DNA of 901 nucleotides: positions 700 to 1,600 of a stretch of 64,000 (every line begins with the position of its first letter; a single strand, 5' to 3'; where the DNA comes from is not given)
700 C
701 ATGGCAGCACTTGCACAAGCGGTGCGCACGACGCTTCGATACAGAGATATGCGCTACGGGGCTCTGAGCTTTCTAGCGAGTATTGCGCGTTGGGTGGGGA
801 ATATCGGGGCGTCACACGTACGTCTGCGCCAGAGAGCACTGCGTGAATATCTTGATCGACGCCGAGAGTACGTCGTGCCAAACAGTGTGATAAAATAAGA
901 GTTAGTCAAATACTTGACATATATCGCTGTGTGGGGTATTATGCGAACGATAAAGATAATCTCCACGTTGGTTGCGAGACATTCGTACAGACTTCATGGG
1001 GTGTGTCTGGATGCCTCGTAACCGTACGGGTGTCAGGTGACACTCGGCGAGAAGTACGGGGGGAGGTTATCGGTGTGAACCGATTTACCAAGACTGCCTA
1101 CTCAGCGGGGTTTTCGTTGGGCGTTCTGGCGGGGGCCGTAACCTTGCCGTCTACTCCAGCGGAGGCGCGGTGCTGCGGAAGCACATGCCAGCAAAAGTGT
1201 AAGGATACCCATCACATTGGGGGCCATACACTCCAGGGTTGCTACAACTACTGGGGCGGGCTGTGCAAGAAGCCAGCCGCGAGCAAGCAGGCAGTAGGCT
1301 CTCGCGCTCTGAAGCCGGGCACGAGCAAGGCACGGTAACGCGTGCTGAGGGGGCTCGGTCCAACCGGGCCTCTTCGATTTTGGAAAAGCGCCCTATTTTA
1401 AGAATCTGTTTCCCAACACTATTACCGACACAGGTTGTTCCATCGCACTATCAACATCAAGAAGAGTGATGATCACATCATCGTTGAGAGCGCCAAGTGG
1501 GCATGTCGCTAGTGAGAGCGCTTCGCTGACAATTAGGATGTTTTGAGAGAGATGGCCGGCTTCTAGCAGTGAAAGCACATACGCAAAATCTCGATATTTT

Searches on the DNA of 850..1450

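Call 5: search_rna_families(source=window, start=850, end=1450, threshold=evalue, max_evalue=10, show_alignments=2)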
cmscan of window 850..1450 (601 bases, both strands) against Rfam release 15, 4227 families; matches with E-value up to 10: 3.
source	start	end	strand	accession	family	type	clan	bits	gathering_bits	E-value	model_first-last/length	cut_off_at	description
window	1263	1323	-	RF04231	mir-9191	Gene; miRNA;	-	16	100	5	1-73/73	no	mir-9191 microRNA precursor family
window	1330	1382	+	RF02353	BjrC68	Gene; sRNA;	-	10.6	39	8.5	1-82/82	no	Bradyrhizobiaceae sRNA BjrC68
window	1145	1178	+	RF00223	IRES_Bip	Cis-reg; IRES;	-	9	40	1.8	1-263/263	no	bip internal ribosome entry site (IRES)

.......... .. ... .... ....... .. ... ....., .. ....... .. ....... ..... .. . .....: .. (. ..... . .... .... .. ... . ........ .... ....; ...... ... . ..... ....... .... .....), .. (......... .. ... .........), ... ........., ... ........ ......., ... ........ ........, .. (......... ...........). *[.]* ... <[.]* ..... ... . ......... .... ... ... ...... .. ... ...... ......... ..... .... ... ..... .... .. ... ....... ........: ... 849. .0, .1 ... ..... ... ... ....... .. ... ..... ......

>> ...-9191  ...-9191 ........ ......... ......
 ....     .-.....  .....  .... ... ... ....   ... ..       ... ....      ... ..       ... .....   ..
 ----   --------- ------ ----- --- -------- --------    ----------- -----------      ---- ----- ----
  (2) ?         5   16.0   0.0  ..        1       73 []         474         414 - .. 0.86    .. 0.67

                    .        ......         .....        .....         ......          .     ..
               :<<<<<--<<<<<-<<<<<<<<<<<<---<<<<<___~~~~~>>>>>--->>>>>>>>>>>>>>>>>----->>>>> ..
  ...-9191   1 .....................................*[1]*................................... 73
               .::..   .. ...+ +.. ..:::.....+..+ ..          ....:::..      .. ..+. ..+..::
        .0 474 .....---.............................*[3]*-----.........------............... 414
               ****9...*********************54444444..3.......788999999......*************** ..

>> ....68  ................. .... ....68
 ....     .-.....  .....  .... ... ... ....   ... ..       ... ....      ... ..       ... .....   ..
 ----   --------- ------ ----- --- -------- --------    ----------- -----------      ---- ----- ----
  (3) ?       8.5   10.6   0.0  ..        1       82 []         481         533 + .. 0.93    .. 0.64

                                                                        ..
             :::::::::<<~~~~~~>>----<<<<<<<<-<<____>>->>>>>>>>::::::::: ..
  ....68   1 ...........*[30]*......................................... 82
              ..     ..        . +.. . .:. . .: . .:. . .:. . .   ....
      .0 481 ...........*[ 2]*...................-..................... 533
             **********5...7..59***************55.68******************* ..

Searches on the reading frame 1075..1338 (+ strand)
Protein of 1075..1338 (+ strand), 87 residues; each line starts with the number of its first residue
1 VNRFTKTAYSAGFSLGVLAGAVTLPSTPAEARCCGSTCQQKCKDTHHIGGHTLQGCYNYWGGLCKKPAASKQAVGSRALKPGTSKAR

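Call 8: search_protein_families(library=pfam, proteins=[window:1075-1338:+], max_evalue=0.1)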
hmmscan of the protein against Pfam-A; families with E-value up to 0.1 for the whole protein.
window:1075-1338:+ (87 aa): 0 families

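Call 9: search_protein_families(library=ncbifam, proteins=[window:1075-1338:+], max_evalue=0.1)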
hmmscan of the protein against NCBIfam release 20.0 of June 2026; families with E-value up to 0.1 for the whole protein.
window:1075-1338:+ (87 aa): 0 families

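Call 11: find_homologous_proteins(query=window:1075-1335:+, max_evalue=0.01)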
Query seq(87 aa) (87 aa): 1 proteins with E <= 0.01 among 1 candidates.
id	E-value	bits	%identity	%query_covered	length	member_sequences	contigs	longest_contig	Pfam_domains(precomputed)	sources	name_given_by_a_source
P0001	5.2e-52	191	99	100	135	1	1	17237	-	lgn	-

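Call 31: search_protein_representatives(protein=window:1075-1338:+)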
Query: 87 residues. Proteins with E-value up to 0.001 (for the whole library): 5; up to 1e-10: 1; up to 1e-30: 1. The best 5 are listed.
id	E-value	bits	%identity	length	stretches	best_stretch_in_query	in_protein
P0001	1.7e-52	191.1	99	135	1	1-87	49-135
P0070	7.3e-05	38.8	40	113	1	15-73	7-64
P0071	4.7e-04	36.3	45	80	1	17-63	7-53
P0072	5.8e-04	36.0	49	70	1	18-67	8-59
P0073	7.6e-04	35.6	38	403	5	33-64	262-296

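Call 36: list_cluster_members(proteins=[P0070, P0071, P0072])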
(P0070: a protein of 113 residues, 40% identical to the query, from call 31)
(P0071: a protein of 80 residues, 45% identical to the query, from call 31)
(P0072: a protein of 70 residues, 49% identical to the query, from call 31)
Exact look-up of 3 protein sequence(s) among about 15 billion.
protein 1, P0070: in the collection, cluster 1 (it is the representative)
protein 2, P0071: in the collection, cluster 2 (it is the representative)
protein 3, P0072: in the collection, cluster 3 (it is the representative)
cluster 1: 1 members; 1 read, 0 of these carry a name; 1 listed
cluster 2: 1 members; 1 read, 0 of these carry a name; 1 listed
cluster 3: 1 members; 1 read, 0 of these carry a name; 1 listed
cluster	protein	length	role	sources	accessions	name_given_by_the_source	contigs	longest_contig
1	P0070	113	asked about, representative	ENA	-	-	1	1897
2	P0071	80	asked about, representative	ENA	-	-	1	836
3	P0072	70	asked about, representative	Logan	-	-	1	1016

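Call 37: find_homologous_proteins(query=A3, max_evalue=0.01)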
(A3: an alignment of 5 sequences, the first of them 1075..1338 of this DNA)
Query A3 (5 sequences) (87 aa, profile of the alignment): 4 proteins with E <= 0.01 among 1004 candidates.
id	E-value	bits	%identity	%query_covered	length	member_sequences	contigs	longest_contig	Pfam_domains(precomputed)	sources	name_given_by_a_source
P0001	2.2e-25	106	99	100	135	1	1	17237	-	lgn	-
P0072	3.7e-25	106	48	34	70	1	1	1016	-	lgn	-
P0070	8.2e-24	101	40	67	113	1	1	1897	-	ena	-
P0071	9.7e-22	95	43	70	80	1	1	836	-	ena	-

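Call 38: find_encoding_contigs(protein=P0070, flank=3000, max_places=2)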
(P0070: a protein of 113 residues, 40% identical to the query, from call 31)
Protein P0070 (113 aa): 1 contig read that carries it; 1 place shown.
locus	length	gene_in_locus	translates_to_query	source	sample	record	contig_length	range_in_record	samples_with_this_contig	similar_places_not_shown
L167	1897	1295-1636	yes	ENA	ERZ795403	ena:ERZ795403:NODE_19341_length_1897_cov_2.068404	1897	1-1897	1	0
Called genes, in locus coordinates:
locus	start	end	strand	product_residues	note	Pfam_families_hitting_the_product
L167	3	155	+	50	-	?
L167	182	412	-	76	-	PF13443:HTH_26, PF01381:HTH_3 (weak)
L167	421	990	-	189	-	-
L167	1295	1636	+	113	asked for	-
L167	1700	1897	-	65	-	?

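Call 39: find_encoding_contigs(protein=P0072, flank=3000, max_places=2)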
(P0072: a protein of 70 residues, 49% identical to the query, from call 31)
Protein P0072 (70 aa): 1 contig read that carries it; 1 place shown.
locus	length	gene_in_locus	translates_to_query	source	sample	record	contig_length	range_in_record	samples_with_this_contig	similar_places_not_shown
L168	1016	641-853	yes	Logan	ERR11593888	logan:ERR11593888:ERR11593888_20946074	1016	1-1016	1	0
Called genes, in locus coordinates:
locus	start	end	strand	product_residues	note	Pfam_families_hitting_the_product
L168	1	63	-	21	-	?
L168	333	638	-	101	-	-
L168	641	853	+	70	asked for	-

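Call 40: find_encoding_contigs(protein=P0071, flank=3000, max_places=2)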
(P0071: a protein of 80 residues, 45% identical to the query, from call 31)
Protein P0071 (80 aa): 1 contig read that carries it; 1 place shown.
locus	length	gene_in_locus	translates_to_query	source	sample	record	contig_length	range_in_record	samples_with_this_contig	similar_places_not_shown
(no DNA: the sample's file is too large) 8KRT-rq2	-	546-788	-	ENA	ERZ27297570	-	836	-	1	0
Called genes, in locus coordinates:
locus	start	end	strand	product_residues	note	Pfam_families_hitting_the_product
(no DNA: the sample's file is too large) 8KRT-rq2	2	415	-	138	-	?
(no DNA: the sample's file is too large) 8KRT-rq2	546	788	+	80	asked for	-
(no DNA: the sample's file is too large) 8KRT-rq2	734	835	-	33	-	?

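Call 51: search_solved_structures(query=A3, max_evalue=10)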
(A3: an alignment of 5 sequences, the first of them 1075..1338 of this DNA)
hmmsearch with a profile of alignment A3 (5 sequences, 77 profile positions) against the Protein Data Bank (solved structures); distinct sequences matched with E-value up to 10: 1.
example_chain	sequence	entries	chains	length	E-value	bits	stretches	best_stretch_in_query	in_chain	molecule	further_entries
6jui_A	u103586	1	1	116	0.24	14.8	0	36-58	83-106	Pre-mRNA-splicing factor CEF1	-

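Call 58: predict_structure(alignment_id=A4)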
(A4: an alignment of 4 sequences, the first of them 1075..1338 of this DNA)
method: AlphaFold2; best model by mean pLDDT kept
length: 87 residues; sequences in the alignment: 4
mean_pLDDT: 55.1   pTM: 0.32
mean pLDDT of the five models: 55.1, 54.0, 53.5, 53.1, 48.6
residues with pLDDT >= 90: 0; 70-90: 23; 50-70: 19; < 50: 45
segments of 3 or more residues with pLDDT < 50: 1-25, 69-87
pLDDT, mean of each block of 10 residues (from residue 1): 39 42 50 67 77 75 55 45 43
secondary structure, 60 per line:
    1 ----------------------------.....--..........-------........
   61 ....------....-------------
elements in order: H29-33 H36-45 H53-64 H71-74

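Call 63: search_protein_families(library=pfam, proteins=[L167:3-155:+, L167:421-990:-, L167:1700-1897:-, L168:333-638:-], max_evalue=0.01)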
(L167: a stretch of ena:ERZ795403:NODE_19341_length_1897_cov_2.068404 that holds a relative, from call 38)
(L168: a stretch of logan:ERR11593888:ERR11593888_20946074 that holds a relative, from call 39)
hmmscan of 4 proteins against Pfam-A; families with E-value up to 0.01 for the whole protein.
L167:3-155:+ (50 aa): 0 families

L167:421-990:- (189 aa): 1 family
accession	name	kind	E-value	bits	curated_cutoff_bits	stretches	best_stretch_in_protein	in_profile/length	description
PF11188.13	DUF2975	-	0.003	17.9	27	1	79-188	24-129/130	Protein of unknown function (DUF2975)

L167:1700-1897:- (65 aa): 0 families

L168:333-638:- (101 aa): 1 family
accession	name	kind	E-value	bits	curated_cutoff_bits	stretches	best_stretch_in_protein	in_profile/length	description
PF01551.29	Peptidase_M23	-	0.0047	17.5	28.7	1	8-41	47-80/96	Peptidase family M23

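Call 66: search_protein_families(library=pfam, alignment_id=A3, max_evalue=10)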
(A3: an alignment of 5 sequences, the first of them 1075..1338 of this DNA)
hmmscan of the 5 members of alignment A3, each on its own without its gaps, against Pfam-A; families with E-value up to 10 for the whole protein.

A. member 1, window:1075-1338:+ (87 aa): 0 families

B. families by the number of members that match (of 5 scanned): 2 families
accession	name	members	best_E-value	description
PF16683.11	TGase_elicitor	1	0.21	Transglutaminase elicitor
PF01064.29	Activin_recp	1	0.48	Activin types I and II receptor domain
